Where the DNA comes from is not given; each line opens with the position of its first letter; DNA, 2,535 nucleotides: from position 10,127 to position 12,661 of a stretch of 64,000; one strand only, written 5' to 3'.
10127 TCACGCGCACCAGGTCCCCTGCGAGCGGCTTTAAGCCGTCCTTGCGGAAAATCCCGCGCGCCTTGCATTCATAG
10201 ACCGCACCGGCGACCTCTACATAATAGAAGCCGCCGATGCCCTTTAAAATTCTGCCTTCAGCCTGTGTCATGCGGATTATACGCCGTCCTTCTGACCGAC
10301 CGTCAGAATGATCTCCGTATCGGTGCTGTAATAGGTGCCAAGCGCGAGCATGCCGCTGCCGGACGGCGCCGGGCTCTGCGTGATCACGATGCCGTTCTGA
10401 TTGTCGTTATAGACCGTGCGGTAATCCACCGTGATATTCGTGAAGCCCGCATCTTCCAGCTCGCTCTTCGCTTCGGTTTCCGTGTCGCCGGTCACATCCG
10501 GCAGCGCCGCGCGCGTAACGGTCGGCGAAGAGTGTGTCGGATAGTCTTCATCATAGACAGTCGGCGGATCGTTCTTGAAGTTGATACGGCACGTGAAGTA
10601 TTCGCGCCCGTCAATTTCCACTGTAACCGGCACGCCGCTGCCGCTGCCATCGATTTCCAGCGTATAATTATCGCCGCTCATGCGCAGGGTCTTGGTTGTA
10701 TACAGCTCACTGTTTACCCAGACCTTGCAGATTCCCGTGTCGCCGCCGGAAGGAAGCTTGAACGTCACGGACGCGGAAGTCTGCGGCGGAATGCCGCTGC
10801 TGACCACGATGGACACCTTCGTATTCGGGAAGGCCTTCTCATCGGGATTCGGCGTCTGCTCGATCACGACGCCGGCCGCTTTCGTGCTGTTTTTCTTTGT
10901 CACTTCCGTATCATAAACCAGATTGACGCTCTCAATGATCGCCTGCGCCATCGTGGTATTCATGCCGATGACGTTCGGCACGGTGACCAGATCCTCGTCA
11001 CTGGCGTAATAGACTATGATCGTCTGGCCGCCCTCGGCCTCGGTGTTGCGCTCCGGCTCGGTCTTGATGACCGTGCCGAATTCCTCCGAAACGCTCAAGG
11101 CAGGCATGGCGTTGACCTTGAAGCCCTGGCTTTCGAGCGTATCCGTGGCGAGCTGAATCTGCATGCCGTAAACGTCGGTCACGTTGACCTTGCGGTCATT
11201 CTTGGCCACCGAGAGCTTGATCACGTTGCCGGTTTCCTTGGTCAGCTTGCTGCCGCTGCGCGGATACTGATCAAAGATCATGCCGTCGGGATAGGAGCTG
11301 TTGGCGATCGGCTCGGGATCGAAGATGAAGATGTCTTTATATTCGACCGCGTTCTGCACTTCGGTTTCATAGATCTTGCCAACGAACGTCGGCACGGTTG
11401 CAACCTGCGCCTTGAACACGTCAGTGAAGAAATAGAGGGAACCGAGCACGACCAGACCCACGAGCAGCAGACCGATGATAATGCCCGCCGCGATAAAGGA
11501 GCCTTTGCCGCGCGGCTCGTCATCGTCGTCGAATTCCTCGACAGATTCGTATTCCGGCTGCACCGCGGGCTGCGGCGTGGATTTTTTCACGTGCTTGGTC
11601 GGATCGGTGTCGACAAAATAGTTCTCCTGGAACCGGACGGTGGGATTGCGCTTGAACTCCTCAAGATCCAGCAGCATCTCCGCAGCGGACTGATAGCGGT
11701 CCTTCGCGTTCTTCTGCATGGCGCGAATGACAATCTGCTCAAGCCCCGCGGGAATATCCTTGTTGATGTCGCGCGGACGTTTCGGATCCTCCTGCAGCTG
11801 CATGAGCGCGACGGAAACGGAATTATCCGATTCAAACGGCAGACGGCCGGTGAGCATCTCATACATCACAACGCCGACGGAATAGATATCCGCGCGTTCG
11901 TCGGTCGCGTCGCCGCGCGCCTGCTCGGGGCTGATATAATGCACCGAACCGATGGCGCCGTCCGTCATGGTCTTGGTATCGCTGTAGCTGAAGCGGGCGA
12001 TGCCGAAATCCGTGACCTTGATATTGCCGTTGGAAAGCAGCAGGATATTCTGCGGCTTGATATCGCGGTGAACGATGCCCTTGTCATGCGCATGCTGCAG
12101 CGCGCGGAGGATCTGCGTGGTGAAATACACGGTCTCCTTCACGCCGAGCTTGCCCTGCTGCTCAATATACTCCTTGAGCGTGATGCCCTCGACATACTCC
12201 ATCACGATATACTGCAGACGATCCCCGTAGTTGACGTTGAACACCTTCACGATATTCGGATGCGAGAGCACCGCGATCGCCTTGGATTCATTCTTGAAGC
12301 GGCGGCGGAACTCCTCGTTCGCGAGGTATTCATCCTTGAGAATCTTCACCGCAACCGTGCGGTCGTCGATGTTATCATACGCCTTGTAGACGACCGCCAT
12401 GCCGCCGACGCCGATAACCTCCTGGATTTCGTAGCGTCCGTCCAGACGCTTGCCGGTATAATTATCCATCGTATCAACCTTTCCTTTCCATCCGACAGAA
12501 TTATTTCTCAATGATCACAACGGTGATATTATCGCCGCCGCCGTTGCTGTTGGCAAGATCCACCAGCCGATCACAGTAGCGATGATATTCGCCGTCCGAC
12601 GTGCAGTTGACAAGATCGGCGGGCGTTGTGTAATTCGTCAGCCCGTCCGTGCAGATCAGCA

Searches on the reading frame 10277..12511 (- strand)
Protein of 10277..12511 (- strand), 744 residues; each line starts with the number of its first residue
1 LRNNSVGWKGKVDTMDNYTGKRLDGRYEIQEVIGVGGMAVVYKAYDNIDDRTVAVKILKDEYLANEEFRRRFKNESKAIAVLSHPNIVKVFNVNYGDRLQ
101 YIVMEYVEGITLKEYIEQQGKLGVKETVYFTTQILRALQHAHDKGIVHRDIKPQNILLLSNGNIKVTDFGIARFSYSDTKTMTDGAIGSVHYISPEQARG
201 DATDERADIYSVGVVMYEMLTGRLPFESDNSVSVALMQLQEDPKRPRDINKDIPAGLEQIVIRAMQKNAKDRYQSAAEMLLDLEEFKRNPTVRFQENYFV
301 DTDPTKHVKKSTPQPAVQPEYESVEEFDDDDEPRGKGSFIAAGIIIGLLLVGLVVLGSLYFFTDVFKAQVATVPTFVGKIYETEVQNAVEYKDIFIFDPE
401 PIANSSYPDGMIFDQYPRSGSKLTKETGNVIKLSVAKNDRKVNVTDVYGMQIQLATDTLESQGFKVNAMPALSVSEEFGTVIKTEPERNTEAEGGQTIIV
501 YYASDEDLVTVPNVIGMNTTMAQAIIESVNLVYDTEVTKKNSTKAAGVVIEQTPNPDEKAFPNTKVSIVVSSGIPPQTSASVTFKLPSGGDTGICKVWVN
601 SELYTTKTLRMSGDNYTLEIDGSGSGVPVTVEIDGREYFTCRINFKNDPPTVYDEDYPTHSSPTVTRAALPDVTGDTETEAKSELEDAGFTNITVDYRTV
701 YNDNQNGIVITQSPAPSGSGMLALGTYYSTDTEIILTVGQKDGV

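Call 56: search_protein_families(library=pfam, proteins=[window:10277-12511:-], max_evalue=0.001)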
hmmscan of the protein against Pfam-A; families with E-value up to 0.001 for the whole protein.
window:10277-12511:- (744 aa): 5 families
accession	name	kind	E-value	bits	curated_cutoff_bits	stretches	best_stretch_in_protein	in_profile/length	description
PF00069.31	Pkinase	-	8.9e-57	192.9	31.7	1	27-276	1-254/263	Protein kinase domain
PF07714.23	PK_Tyr_Ser-Thr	-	2.6e-42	145.3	23.1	1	28-273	2-249/258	Protein tyrosine and serine/threonine kinase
PF03793.24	PASTA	-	5.5e-33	113.2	23.2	3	670-739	3-63/64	PASTA domain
PF03109.22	ABC1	-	2.6e-09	37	22.9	1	69-178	121-220/244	ABC1 atypical kinase-like domain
PF14531.12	Kinase-like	-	1.5e-07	31.5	25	1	111-171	131-191/289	Kinase-like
